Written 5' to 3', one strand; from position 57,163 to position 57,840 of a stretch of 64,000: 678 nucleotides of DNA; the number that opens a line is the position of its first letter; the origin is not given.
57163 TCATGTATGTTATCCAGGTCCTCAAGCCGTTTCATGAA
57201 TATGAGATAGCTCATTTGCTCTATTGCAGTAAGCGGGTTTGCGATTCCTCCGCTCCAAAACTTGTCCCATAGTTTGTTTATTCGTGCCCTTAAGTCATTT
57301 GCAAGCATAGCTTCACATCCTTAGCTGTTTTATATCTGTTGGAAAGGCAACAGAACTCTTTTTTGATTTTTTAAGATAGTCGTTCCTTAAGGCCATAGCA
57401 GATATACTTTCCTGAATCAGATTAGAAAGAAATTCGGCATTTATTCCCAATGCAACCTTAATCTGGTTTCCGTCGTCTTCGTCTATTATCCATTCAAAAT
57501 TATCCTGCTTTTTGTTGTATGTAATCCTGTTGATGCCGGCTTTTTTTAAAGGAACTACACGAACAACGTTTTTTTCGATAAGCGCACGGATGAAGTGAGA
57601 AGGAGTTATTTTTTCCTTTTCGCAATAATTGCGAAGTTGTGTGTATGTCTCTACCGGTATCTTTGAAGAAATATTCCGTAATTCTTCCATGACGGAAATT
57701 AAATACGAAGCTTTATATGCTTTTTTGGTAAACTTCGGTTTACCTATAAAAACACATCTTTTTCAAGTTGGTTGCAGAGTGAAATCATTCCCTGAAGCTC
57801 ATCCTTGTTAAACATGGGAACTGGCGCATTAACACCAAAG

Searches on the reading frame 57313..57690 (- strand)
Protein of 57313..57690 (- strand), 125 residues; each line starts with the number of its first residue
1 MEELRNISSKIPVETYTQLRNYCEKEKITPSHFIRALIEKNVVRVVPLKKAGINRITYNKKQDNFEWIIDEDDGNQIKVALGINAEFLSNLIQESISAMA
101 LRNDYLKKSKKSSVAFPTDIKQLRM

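Call 4: search_protein_families(library=pfam, proteins=[window:57313-57690:-], max_evalue=1)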
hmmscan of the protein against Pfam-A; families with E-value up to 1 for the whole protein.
window:57313-57690:- (125 aa): 2 families
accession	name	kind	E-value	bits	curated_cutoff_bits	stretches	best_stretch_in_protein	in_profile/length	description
PF07878.17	RHH_5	-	0.061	13.5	26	1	12-43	9-40/43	CopG-like RHH_1 or ribbon-helix-helix domain, RHH_5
PF10723.15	RepB-RCR_reg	-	0.11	12.9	21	1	17-44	52-79/81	Replication regulatory protein RepB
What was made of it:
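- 57313..57690 (-): Small 125-aa ORF between hsdR and hsdM, weakly RHH/CopG-like. Pfam RHH_5 is below threshold (call 4).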

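Call 5: search_protein_families(library=padloc, proteins=[window:57313-57690:-], max_evalue=1)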
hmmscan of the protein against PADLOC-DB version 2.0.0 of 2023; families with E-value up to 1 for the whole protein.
window:57313-57690:- (125 aa): 0 families

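Call 6: search_protein_families(library=ncbifam, proteins=[window:57313-57690:-], max_evalue=1)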
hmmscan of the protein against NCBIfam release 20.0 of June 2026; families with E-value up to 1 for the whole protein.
window:57313-57690:- (125 aa): 3 families
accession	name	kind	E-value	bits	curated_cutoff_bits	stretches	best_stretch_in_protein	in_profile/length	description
NF053762.1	aCcr1_fam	equivalog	0.0021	17.9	60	1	7-40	3-36/38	aCcr1 family cell cycle regulator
NF010256.0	PRK13702.1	subfamily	0.029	14.4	87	1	14-43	51-80/85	replication regulatory protein RepA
NF008671.0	PRK11675.1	equivalog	0.11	12.9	62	1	4-42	50-88/95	LexA regulated protein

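Call 7: search_protein_families(library=phrogs, proteins=[window:57313-57690:-], max_evalue=1)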
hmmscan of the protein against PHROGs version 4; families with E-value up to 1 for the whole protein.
window:57313-57690:- (125 aa): 3 families
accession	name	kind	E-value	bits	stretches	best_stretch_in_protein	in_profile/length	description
phrog_7325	-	transcription regulation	0.00054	21.1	1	6-68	58-120/151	CopG-like transcriptional repressor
phrog_876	-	transcription regulation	0.001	19.7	1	5-42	68-105/239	transcriptional repressor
phrog_35980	-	unknown function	0.085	13.7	1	4-43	155-194/198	-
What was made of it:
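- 57313..57690 (-): PHROG CopG-like repressor, E 5e-4 (call 7).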
